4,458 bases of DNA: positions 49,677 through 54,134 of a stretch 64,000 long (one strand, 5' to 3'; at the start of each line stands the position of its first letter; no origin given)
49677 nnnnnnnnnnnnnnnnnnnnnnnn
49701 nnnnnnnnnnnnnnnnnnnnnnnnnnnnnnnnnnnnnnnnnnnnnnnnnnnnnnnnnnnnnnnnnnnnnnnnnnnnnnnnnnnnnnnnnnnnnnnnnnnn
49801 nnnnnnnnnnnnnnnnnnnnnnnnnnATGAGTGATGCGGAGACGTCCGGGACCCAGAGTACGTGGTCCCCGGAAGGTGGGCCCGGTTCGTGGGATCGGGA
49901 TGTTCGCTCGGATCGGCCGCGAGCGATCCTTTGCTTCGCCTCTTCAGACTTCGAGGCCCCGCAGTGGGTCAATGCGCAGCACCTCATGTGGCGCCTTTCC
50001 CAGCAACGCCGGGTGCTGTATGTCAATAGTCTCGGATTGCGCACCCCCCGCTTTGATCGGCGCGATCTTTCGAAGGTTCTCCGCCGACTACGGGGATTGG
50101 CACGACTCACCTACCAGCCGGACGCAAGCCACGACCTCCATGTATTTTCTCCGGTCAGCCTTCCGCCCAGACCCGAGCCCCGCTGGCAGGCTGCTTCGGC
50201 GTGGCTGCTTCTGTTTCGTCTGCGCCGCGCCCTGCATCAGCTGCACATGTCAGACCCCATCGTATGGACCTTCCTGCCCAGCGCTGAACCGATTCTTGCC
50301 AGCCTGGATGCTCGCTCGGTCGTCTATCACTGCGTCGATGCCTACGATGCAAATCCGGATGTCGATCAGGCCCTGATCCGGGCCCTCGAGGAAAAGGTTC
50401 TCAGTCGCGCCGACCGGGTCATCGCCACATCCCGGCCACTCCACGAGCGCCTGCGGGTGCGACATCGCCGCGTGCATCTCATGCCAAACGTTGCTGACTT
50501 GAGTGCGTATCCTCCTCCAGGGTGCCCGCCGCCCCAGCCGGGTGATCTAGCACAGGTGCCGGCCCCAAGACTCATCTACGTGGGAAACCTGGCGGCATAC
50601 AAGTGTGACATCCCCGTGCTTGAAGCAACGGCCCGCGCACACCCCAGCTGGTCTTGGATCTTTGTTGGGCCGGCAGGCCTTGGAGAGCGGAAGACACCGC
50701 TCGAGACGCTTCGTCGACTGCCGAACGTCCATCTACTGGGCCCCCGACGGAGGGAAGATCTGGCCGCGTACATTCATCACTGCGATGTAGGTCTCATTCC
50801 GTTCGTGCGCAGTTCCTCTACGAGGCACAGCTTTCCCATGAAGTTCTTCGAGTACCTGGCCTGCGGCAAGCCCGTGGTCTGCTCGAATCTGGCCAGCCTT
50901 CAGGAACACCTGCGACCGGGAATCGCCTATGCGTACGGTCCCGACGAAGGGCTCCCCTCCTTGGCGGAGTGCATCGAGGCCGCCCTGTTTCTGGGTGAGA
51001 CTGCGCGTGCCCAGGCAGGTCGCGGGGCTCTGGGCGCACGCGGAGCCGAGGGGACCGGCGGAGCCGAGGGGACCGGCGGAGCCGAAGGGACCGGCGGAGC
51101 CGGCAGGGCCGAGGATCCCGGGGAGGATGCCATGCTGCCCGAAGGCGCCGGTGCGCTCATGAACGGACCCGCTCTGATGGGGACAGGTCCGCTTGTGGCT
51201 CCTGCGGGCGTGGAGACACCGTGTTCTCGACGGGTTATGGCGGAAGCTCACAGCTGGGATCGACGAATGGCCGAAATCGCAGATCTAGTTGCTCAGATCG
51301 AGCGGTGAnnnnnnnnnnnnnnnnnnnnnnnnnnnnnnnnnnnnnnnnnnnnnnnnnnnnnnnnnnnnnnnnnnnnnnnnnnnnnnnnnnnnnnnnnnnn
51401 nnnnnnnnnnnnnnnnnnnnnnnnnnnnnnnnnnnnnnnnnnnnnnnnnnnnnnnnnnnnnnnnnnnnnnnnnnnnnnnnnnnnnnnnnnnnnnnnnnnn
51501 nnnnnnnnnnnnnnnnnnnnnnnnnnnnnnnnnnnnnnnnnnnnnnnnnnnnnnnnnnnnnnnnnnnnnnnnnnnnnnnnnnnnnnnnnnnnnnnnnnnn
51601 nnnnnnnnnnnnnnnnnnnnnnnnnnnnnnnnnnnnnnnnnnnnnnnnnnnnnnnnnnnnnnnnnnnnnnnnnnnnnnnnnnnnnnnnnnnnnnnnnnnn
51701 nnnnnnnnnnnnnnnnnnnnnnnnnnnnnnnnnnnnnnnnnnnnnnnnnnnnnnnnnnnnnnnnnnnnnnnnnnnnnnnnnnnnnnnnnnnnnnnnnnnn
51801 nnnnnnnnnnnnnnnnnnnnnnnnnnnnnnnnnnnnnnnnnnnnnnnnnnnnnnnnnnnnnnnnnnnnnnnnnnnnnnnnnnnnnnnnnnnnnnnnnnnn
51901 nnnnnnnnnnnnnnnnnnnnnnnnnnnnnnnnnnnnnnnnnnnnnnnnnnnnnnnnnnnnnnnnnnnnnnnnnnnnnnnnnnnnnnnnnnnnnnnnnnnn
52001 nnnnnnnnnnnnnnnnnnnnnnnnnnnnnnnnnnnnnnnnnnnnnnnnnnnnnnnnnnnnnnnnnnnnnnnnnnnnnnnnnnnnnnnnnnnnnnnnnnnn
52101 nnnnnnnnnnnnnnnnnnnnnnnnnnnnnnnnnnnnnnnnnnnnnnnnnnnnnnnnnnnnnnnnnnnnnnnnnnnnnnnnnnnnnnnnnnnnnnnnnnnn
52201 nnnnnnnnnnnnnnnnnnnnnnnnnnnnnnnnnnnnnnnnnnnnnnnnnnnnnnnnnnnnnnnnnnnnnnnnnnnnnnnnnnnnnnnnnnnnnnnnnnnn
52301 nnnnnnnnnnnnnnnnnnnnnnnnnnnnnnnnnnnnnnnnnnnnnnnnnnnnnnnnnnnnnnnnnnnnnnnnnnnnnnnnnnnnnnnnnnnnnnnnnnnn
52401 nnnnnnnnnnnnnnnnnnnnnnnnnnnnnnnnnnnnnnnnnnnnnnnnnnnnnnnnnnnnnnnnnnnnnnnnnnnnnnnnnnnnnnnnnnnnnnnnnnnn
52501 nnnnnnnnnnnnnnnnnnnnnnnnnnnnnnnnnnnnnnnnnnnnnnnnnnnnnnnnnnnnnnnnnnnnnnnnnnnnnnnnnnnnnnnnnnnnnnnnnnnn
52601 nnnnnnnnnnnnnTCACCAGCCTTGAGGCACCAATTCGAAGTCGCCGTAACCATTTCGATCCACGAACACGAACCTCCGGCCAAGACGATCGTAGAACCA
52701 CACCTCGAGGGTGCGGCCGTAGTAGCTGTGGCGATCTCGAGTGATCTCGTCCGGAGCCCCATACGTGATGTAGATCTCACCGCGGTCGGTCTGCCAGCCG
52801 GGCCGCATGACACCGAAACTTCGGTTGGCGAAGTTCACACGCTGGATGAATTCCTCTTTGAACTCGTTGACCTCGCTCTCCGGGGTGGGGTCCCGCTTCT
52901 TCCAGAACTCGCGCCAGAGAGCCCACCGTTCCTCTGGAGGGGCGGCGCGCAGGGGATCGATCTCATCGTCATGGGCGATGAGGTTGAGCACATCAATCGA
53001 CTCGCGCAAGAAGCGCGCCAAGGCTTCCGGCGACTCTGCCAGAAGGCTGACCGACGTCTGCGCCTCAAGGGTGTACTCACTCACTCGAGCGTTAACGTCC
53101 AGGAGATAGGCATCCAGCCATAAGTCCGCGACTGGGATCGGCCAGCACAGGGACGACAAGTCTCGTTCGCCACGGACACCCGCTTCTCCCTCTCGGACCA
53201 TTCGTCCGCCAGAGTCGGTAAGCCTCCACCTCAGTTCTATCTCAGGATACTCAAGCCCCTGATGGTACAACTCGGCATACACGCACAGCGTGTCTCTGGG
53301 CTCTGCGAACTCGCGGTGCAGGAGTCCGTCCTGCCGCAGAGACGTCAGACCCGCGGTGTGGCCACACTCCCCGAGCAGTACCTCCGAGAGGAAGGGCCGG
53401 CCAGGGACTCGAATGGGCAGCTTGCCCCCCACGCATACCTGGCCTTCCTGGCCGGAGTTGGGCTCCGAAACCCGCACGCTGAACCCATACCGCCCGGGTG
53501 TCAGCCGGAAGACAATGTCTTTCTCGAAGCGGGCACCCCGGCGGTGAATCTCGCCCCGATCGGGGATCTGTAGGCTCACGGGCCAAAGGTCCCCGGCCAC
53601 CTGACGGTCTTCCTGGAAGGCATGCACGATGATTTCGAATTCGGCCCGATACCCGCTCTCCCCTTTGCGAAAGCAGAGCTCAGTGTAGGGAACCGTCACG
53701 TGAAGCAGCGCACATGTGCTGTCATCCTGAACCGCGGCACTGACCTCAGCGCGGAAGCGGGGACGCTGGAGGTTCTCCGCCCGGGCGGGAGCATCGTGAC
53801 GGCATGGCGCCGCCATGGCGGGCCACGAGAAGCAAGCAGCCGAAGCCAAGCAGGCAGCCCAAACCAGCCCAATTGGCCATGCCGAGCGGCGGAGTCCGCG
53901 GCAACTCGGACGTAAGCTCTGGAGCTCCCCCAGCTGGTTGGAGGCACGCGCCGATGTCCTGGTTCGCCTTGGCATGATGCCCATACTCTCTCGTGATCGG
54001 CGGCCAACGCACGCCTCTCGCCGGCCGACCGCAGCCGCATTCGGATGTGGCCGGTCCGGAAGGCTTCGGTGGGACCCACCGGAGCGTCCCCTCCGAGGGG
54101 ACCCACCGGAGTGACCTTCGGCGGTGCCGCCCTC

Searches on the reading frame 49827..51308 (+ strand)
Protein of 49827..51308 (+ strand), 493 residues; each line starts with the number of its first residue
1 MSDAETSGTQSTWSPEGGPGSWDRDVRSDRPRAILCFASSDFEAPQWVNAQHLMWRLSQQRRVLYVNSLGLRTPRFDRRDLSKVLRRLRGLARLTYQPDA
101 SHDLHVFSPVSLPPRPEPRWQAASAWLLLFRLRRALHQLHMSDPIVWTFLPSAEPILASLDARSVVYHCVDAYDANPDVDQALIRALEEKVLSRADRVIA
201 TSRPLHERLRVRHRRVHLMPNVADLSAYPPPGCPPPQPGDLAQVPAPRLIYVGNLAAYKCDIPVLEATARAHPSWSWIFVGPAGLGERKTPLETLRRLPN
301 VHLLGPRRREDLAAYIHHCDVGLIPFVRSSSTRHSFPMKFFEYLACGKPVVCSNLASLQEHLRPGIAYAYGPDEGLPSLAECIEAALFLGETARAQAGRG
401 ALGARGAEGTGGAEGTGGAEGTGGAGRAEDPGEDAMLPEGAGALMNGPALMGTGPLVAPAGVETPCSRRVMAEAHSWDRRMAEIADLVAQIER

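Call 40: search_protein_families(library=pfam, proteins=[window:49827-51308:+], max_evalue=0.00001)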
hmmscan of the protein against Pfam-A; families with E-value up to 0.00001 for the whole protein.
window:49827-51308:+ (493 aa): 4 families
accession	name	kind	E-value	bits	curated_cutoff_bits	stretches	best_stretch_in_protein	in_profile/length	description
PF13692.12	Glyco_trans_1_4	-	4.4e-15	56.6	27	1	247-385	2-138/142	Glycosyl transferases group 1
PF00534.26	Glycos_transf_1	-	1.2e-10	41.6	26.4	1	247-365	16-134/172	Glycosyl transferases group 1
PF13524.12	Glyco_trans_1_2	-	1.6e-09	38.3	25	1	292-387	6-112/144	Glycosyl transferase-like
PF13439.12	Glyco_transf_4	-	9.9e-06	26.1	28.5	1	102-226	38-169/170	Glycosyltransferase Family 4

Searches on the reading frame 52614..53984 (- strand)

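Call 40: search_protein_families(library=pfam, proteins=[window:52614-53984:-], max_evalue=0.00001)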
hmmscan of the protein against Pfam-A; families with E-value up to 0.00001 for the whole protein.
window:52614-53984:- (456 aa): 1 family
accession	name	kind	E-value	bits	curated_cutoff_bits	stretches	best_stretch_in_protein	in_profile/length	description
PF20094.4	GWxTD_dom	-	1.6e-13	51.2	26.9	1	330-433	34-128/172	GWxTD domain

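Call 45: search_protein_families(library=ncbifam, proteins=[window:52614-53984:-], max_evalue=0.001)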
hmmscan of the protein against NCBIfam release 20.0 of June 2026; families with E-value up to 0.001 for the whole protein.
window:52614-53984:- (456 aa): 1 family
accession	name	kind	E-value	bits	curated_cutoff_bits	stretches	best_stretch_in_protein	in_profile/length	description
TIGR04514.1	GWxTD_dom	domain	2.3e-31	108.4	28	1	330-432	3-105/105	GWxTD domain-containing protein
